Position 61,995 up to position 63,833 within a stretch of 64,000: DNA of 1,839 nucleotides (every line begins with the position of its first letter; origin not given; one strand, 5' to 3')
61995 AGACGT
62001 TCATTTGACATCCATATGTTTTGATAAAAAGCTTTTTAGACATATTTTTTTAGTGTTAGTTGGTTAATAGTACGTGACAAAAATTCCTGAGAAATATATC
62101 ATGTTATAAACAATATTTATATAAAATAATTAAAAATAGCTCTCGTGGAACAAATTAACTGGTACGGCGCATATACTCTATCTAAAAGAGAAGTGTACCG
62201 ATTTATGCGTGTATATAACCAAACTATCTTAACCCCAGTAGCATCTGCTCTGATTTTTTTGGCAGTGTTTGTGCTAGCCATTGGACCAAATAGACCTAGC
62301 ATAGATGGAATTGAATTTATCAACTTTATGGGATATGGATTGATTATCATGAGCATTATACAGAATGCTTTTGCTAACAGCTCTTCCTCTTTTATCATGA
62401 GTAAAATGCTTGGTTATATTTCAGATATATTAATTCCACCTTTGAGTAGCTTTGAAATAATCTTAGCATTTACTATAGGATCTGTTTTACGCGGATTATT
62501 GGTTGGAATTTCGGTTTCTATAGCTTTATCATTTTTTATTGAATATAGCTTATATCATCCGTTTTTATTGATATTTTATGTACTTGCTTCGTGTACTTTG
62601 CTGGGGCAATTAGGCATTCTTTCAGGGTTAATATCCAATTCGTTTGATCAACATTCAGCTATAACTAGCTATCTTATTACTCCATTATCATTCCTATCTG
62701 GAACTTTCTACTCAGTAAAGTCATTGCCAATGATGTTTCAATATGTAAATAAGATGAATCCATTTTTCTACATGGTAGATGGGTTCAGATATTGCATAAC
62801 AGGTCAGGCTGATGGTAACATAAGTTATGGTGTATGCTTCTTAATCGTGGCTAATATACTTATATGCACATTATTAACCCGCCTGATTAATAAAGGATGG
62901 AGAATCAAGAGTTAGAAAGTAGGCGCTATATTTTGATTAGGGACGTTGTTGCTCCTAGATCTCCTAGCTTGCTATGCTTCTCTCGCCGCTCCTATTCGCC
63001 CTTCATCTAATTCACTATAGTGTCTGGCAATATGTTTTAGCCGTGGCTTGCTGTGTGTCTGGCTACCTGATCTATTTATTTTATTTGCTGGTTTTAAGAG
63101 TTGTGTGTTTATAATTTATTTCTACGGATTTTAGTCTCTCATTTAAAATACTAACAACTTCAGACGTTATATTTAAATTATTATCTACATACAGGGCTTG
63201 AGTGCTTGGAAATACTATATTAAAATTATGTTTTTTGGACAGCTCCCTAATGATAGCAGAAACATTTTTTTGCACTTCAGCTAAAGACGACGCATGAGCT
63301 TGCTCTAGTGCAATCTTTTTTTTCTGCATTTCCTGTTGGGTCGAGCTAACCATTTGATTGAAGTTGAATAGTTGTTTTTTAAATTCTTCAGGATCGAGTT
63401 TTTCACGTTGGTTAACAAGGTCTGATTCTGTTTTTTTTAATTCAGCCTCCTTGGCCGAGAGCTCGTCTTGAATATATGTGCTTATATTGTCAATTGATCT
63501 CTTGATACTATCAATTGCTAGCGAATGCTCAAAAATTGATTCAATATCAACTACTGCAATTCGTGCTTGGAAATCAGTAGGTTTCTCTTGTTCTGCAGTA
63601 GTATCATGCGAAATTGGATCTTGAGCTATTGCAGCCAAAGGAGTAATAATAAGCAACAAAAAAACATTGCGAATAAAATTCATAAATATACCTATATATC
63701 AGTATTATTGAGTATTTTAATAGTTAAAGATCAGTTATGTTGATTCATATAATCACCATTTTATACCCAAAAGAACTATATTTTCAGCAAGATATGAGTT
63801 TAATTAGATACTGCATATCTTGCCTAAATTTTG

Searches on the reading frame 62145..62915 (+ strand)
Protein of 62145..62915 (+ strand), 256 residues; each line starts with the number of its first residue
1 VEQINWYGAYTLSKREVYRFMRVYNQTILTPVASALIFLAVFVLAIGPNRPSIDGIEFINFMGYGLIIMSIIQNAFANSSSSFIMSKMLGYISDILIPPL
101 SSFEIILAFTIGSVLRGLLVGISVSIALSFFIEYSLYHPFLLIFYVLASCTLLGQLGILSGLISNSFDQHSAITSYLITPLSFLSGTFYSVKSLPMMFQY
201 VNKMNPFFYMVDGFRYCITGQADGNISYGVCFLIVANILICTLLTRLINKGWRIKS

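Call 83: search_protein_families(library=pfam, proteins=[window:62145-62915:+], max_evalue=1e-8)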
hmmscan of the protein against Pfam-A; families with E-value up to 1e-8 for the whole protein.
window:62145-62915:+ (256 aa): 1 family
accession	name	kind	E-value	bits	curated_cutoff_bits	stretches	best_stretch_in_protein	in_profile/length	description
PF01061.29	ABC2_membrane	-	1.2e-24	87.5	26.9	1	10-217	4-209/211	ABC-2 type transporter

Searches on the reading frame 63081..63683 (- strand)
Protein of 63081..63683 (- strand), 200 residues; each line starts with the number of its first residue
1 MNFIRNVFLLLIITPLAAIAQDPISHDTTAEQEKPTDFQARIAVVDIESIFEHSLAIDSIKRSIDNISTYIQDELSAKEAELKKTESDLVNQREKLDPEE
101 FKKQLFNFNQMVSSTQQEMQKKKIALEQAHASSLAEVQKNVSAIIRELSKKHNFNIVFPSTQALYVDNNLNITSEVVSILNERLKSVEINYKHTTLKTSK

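Call 83: search_protein_families(library=pfam, proteins=[window:63081-63683:-], max_evalue=1e-8)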
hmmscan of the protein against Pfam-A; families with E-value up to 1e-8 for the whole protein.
window:63081-63683:- (200 aa): 1 family
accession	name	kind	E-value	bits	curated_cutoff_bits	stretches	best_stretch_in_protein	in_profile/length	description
PF03938.19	OmpH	-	6.3e-19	69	32.4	1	41-179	1-140/141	Outer membrane protein (OmpH-like)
